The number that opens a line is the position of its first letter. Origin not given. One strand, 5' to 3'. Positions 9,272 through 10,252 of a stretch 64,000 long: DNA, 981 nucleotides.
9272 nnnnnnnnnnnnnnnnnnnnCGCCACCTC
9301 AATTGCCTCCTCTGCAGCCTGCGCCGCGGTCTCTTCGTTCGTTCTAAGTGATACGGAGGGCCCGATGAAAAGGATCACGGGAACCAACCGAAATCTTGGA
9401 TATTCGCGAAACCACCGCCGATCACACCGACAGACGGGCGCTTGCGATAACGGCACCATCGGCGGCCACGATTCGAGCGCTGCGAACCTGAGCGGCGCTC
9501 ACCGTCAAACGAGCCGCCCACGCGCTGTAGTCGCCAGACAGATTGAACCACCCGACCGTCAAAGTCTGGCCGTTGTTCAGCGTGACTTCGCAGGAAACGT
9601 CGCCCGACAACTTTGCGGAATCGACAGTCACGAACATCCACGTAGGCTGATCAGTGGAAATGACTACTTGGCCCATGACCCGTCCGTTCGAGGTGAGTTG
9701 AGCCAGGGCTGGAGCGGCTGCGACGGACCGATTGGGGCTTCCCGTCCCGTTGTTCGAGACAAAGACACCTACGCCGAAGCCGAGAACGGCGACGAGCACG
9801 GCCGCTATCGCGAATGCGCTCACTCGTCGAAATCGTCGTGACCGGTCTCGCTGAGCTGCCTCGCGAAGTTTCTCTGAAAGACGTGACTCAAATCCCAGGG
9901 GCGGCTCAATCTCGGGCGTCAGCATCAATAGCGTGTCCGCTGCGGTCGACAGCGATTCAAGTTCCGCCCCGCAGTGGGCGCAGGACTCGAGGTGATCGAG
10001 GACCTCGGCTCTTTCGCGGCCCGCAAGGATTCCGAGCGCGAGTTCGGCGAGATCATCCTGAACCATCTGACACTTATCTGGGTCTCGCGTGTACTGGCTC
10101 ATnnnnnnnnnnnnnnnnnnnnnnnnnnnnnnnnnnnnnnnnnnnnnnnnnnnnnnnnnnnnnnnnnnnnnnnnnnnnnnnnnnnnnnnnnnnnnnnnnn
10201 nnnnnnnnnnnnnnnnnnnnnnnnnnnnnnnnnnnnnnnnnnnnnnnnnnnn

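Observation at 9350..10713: ECF sigma promoter readable from sequence: TGATCC-N17-GTA occurs twice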

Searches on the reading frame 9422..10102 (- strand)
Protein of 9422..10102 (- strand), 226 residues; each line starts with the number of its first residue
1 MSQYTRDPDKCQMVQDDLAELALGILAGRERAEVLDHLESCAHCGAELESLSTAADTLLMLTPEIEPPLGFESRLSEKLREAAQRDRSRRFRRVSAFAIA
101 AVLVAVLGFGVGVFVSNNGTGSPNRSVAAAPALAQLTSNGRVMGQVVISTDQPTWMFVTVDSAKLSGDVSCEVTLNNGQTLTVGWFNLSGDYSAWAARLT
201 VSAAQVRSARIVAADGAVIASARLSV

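Call 6: search_protein_families(library=pfam, proteins=[window:9422-10102:-])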
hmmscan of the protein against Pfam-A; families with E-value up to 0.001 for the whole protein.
window:9422-10102:- (226 aa): 1 family
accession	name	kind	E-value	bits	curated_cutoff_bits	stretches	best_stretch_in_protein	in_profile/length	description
PF13490.11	zf-HC2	-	3e-05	24.5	22.2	1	11-44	1-34/35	Putative zinc-finger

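Call 7: search_protein_families(library=ncbifam, proteins=[window:9422-10102:-])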
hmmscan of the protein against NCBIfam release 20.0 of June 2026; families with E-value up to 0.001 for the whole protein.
window:9422-10102:- (226 aa): 3 families
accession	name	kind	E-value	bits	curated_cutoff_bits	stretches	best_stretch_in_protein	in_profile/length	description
NF052375.1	antisigma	equivalog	8.9e-20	71.6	100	1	18-162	2-157/217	anti-sigma factor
NF010501.0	PRK13920.1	subfamily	1.1e-14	54.6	225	1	18-188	8-176/213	putative anti-sigmaE protein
NF038083.1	CU044_5270_fam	subfamily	0.00028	20.8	100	1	74-135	11-67/284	CU044_5270 family protein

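Call 43: search_solved_structures(query=window:9422-10102:-, max_evalue=1)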
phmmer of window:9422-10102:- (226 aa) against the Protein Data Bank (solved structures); distinct sequences matched with E-value up to 1: 0.

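Call 50: search_protein_families(library=pfam, max_evalue=1, proteins=[window:9422-10102:-])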
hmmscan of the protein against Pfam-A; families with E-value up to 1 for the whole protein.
window:9422-10102:- (226 aa): 2 families
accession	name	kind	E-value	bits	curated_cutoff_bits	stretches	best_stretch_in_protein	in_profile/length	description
PF13490.11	zf-HC2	-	3e-05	24.5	22.2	1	11-44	1-34/35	Putative zinc-finger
PF11239.13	DUF3040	-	0.023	15.4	24.7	1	73-117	23-67/84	Protein of unknown function (DUF3040)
